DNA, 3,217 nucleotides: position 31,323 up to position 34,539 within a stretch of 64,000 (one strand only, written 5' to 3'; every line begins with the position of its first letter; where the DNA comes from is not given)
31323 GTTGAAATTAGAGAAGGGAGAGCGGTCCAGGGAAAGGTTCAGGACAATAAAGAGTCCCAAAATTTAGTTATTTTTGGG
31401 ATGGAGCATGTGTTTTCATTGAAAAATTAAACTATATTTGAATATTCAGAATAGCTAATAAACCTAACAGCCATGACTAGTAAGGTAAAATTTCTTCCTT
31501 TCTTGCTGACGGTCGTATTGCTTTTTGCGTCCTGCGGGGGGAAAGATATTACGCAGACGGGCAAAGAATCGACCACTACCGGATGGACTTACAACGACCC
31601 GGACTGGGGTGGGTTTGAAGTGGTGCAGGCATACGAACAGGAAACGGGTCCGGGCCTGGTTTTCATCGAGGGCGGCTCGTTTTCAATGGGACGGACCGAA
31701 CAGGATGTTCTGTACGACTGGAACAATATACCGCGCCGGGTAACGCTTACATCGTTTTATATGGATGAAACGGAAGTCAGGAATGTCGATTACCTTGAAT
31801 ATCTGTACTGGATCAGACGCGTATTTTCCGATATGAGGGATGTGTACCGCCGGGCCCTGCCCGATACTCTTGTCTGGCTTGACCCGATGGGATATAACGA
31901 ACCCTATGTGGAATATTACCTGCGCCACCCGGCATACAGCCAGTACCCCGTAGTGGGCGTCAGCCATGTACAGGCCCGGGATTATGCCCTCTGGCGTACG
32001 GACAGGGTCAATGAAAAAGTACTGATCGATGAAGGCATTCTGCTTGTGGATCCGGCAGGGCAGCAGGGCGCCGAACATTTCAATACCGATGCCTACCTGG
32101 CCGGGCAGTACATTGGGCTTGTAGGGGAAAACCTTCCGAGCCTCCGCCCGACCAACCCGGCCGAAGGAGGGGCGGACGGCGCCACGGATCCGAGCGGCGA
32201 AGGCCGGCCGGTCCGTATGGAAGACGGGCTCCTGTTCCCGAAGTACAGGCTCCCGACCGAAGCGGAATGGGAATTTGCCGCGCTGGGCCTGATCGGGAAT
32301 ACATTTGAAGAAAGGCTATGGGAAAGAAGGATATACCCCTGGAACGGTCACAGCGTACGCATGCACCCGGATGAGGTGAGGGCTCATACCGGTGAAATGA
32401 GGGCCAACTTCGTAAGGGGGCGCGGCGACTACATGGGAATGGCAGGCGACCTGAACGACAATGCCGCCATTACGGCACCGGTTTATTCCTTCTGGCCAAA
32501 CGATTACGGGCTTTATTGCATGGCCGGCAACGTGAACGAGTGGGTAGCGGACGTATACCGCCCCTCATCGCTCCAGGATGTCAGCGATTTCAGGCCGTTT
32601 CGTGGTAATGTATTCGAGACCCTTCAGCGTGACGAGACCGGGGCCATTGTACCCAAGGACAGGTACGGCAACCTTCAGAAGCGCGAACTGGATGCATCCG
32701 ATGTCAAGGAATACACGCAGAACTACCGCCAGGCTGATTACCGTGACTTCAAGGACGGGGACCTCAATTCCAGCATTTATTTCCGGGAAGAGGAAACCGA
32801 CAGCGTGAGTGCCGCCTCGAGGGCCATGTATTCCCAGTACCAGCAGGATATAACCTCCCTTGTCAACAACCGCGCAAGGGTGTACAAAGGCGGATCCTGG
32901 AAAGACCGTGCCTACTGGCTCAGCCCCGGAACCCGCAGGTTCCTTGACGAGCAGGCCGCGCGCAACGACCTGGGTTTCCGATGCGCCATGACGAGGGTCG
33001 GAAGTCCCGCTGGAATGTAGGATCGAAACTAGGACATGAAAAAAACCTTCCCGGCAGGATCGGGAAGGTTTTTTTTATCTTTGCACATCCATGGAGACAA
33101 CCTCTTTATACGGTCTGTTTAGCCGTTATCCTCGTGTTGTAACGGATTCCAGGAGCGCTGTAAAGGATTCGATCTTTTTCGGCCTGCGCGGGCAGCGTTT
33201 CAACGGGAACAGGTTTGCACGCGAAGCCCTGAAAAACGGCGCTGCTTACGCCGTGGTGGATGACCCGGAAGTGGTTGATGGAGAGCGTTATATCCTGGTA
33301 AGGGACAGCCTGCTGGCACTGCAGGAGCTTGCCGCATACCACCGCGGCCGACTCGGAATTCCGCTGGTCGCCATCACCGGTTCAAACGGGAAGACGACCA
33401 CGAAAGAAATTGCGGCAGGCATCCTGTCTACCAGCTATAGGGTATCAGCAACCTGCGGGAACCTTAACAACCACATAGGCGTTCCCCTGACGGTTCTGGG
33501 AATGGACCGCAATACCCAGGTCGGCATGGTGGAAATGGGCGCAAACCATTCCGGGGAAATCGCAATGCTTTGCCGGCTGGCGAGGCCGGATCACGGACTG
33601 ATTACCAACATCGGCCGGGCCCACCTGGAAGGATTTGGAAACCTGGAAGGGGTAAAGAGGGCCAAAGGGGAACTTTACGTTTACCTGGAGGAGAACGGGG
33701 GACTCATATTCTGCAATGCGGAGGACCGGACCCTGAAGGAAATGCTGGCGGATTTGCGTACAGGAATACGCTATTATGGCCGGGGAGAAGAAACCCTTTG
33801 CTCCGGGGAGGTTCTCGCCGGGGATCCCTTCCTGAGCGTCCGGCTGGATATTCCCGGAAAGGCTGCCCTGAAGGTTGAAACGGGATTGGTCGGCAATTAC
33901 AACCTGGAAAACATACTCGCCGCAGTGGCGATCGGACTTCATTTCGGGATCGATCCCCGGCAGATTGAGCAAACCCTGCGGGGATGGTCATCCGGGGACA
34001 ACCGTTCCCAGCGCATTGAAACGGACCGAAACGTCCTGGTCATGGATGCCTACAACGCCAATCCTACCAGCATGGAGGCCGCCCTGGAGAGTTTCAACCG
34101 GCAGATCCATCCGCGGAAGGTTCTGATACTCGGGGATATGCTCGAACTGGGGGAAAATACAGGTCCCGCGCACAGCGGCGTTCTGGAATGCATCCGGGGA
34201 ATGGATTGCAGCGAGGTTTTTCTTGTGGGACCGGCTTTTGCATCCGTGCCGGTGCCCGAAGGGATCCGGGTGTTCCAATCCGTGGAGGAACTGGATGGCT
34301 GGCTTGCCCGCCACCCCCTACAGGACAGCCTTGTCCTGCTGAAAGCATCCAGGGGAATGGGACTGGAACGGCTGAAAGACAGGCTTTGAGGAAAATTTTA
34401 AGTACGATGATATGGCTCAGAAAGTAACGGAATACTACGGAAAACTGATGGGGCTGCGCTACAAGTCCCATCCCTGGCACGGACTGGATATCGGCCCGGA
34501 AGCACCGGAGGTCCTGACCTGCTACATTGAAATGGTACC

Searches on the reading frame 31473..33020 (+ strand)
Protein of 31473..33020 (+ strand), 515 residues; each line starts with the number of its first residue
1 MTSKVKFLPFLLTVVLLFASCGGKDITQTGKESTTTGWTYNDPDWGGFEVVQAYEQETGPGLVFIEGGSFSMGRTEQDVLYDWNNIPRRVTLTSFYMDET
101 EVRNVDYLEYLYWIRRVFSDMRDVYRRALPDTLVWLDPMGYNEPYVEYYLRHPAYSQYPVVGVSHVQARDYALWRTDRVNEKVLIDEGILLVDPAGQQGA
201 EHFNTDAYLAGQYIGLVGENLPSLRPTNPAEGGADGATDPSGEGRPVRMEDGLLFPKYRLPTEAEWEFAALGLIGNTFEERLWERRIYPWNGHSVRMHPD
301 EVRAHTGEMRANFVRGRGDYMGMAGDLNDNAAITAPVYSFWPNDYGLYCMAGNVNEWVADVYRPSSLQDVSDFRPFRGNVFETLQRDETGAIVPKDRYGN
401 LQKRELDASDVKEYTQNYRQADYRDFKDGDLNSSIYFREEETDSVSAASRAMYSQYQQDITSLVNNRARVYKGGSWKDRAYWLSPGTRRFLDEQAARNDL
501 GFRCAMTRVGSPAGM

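Call 18: search_protein_families(library=ncbifam, proteins=[window:31473-33020:+], max_evalue=1e-10)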
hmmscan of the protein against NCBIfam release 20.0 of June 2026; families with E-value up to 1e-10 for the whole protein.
window:31473-33020:+ (515 aa): 3 families
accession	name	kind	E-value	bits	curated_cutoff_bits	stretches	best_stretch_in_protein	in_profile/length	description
TIGR03524.1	GldJ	equivalog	1.2e-135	453.3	458.2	1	10-511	11-549/559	gliding motility lipoprotein GldJ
TIGR03530.1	GldJ_short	equivalog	7.5e-115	384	382.9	3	22-190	24-192/396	gliding motility lipoprotein GldJ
TIGR03525.2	GldK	equivalog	8.7e-66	222.9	350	3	256-376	254-352/408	T9SS ring complex lipoprotein PorK/GldK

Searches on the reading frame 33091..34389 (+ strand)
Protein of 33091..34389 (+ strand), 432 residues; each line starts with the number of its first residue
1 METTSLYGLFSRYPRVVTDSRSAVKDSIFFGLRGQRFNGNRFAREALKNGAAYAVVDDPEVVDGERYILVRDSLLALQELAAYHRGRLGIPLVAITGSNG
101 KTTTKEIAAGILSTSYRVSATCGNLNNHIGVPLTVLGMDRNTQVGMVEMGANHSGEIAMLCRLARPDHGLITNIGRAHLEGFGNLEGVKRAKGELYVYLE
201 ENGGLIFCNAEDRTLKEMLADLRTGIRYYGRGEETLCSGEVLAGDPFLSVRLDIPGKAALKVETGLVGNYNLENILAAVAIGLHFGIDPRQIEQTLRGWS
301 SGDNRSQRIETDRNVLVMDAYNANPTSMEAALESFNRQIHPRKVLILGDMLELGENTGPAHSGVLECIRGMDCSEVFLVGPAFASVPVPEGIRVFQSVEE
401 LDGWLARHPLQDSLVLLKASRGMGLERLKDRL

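Call 18: search_protein_families(library=ncbifam, proteins=[window:33091-34389:+], max_evalue=1e-10)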
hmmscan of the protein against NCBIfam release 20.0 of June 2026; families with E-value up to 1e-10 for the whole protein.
window:33091-34389:+ (432 aa): 18 families
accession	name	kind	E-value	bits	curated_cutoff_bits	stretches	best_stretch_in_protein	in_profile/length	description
TIGR01143.1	murF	subfamily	1.4e-109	366.9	288.6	1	18-430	1-416/418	UDP-N-acetylmuramoyl-tripeptide--D-alanyl-D-alanine ligase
NF008896.0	PRK11929.1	equivalog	4.8e-102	342.4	1023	1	13-430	527-954/965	bifunctional UDP-N-acetylmuramoyl-L-alanyl-D-glutamate--2,6-diaminopimelate ligase MurE/UDP-N-acetylmuramoyl-tripeptide--D-alanyl-D-alanine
NF008041.0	PRK10773.1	equivalog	2.3e-71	240.9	551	1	15-384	26-396/453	UDP-N-acetylmuramoyl-tripeptide--D-alanyl-D-alanine ligase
NF008897.0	PRK11930.1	equivalog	4.2e-60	203.7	804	1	15-432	26-453/822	bifunctional UDP-N-acetylmuramoyl-tripeptide:D-alanyl-D-alanine ligase/alanine racemase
NF010693.0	PRK14093.1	equivalog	1.7e-54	185.2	544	1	17-383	32-411/479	UDP-N-acetylmuramoylalanyl-D-glutamyl-2,6-diaminopimelate--D-alanyl-D-alanine ligase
NF001126.0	PRK00139.1-4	equivalog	3.5e-32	111.6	373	2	15-130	25-144/486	UDP-N-acetylmuramoyl-L-alanyl-D-glutamate--2,6-diaminopimelate ligase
TIGR01085.1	murE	subfamily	7.2e-30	104.3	257.3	2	15-130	6-125/472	UDP-N-acetylmuramyl-tripeptide synthetase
NF001124.0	PRK00139.1-2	equivalog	3.2e-29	102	476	2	16-126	31-145/500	UDP-N-acetylmuramoyl-L-alanyl-D-glutamate--2,6-diaminopimelate ligase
TIGR01087.1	murD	equivalog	8.4e-21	74.5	211.95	1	90-340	104-343/441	UDP-N-acetylmuramoyl-L-alanine--D-glutamate ligase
NF001123.0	PRK00139.1-1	equivalog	1.6e-18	66.7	586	1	16-340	23-375/493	UDP-N-acetylmuramoyl-L-alanyl-D-glutamate--2,6-diaminopimelate ligase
TIGR01082.1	murC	equivalog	6.4e-18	65.1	335.1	1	92-340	102-342/449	UDP-N-acetylmuramate--L-alanine ligase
NF053646.1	pMurD1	equivalog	8.3e-17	61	610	1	84-348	103-357/465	pseudomurein biosynthesis peptide ligase pMurD1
NF053645.1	pMurC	equivalog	8.7e-17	61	560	1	91-224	103-236/492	pseudomurein biosynthesis peptide ligase pMurC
NF010628.0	PRK14022.1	equivalog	2.7e-15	56.1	536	0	15-123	37-144/483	UDP-N-acetylmuramoyl-L-alanyl-D-glutamate--L-lysine ligase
NF011171.0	PRK14573.1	equivalog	3.4e-12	45.1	1015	1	93-346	107-347/809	bifunctional UDP-N-acetylmuramate--L-alanine ligase/D-alanine--D-alanine ligase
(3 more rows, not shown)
